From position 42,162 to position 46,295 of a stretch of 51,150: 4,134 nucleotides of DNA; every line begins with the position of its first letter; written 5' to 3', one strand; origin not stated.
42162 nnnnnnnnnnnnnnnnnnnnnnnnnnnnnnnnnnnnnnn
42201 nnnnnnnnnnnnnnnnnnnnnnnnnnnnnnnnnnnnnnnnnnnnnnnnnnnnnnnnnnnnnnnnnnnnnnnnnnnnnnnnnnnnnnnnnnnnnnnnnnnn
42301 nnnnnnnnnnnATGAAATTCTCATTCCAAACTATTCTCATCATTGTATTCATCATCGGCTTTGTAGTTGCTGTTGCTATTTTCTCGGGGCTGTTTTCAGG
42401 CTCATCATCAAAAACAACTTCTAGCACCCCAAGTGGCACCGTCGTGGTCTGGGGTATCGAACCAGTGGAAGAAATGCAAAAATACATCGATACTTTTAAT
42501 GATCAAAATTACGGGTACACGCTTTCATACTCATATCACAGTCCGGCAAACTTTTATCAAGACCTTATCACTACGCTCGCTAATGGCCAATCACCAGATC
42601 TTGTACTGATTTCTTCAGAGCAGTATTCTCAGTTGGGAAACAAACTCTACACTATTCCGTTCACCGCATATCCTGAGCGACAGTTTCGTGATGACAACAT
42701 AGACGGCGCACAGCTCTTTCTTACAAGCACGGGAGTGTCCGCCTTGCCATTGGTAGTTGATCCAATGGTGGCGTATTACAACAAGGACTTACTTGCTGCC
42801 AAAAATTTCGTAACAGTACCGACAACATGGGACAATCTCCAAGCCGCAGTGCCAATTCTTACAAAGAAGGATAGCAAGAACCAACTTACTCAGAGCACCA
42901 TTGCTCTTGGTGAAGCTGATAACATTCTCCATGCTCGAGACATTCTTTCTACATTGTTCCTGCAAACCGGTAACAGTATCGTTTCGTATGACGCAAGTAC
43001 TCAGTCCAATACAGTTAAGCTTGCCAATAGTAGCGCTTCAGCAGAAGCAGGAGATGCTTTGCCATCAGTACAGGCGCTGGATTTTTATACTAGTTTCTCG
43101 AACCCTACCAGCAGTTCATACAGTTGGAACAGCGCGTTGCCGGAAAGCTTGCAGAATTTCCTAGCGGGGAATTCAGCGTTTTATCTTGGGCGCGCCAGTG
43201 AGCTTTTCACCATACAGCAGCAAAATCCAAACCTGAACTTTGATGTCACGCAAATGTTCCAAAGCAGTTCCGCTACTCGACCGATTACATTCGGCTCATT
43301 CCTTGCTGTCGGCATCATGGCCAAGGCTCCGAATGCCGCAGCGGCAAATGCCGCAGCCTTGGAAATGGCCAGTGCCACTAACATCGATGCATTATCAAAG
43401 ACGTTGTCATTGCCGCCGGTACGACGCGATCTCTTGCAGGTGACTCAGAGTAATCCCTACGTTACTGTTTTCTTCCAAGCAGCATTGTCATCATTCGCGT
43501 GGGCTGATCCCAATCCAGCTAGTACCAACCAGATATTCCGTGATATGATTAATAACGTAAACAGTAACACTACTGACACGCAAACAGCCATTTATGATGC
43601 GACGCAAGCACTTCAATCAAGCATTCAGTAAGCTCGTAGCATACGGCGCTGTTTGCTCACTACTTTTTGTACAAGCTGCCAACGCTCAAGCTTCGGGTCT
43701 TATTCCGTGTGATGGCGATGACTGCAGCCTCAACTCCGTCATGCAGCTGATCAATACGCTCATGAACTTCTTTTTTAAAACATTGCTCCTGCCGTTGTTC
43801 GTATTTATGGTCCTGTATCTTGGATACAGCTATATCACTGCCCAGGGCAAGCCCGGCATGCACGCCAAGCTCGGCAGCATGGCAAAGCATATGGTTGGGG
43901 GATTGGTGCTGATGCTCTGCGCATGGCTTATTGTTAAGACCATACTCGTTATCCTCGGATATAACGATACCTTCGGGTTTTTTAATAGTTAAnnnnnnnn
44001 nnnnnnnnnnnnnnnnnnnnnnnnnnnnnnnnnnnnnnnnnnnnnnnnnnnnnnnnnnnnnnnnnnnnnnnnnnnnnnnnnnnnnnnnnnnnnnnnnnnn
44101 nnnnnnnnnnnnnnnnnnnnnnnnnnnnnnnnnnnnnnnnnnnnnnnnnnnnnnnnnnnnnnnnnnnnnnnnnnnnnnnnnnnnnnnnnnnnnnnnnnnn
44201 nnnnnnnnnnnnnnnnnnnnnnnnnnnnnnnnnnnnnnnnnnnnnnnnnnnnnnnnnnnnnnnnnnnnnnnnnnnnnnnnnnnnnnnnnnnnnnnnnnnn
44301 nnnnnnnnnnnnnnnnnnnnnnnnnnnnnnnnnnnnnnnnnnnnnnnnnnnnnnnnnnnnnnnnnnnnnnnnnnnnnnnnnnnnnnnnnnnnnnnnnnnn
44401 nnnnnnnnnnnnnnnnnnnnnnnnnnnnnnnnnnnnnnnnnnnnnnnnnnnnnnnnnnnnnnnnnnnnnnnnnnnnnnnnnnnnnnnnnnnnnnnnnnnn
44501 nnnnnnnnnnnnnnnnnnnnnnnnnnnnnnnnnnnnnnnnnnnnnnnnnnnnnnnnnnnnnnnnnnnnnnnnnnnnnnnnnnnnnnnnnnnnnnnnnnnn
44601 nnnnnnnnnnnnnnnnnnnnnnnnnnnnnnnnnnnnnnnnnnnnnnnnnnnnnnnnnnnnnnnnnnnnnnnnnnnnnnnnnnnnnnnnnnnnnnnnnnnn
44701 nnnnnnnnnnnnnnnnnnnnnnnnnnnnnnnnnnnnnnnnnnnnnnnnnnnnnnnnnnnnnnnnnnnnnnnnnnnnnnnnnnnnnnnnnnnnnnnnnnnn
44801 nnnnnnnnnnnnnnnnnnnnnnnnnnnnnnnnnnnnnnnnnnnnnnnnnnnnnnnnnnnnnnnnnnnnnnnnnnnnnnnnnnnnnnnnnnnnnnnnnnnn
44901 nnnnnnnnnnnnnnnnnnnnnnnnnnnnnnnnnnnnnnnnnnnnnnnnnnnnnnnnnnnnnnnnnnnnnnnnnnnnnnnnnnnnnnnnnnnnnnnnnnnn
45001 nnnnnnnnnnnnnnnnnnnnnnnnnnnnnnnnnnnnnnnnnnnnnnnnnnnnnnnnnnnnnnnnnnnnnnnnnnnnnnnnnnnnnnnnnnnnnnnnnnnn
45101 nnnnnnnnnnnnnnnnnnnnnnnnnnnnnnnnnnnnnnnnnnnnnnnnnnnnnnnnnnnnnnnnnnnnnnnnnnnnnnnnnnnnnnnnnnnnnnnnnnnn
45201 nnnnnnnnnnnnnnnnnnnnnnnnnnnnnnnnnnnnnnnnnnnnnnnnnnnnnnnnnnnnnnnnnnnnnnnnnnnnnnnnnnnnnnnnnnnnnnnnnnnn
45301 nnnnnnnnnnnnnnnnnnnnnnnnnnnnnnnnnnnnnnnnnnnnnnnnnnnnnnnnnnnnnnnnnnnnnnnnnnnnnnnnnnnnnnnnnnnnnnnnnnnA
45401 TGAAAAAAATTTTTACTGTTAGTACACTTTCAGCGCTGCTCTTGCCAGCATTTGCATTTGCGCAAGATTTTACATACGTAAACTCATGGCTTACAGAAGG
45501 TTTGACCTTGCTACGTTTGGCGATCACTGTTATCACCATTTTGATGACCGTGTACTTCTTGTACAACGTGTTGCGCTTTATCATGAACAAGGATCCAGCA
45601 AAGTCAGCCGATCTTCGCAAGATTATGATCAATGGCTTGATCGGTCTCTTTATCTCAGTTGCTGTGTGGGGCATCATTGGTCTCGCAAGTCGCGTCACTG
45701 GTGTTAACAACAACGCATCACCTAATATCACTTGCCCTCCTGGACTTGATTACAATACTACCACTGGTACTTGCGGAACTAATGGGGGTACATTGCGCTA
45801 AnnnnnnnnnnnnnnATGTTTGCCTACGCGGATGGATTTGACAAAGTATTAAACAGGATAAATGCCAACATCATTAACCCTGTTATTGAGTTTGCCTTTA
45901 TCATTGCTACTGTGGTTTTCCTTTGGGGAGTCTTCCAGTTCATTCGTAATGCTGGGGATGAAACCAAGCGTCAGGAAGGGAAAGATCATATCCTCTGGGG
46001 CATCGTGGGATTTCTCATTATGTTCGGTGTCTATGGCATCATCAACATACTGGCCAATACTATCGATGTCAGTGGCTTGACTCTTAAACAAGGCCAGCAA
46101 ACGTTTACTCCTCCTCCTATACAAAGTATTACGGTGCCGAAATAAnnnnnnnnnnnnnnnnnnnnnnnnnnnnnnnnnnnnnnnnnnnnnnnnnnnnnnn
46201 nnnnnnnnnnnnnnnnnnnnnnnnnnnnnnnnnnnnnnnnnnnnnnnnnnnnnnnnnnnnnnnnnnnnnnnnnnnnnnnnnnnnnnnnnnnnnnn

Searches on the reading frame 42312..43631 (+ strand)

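Call 31: search_protein_families(library=pfam, proteins=[window:42312-43631:+])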
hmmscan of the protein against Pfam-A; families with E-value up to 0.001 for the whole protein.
window:42312-43631:+ (439 aa): 1 family
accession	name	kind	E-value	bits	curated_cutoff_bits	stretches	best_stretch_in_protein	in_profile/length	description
PF01547.30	SBP_bac_1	-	2.8e-16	60.9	26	1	53-345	6-293/307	Bacterial extracellular solute-binding protein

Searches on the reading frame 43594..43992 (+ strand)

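Call 45: search_protein_families(library=pfam, proteins=[window:43594-43992:+])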
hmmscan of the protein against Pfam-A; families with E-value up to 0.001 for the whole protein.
window:43594-43992:+ (132 aa): 2 families
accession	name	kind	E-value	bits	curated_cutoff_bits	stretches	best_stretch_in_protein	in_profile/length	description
PF18895.5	T4SS_pilin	-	8.7e-07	29.4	26.6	1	48-117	4-71/71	Type IV secretion system pilin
PF04956.18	TrbC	-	0.00016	22.2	27.9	1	4-114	3-95/98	TrbC/VIRB2 pilin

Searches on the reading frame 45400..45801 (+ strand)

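Call 45: search_protein_families(library=pfam, proteins=[window:45400-45801:+])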
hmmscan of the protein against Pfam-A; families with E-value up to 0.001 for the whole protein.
window:45400-45801:+ (133 aa): 1 family
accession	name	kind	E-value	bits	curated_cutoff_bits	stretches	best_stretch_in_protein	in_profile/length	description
PF18895.5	T4SS_pilin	-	2.4e-05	24.8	26.6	1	41-95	16-70/71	Type IV secretion system pilin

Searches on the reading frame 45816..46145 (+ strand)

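Call 45: search_protein_families(library=pfam, proteins=[window:45816-46145:+])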
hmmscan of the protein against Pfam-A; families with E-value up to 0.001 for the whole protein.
window:45816-46145:+ (109 aa): 1 family
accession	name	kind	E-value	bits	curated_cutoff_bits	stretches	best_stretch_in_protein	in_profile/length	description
PF18895.5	T4SS_pilin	-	9.9e-09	35.6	26.6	1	10-78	3-70/71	Type IV secretion system pilin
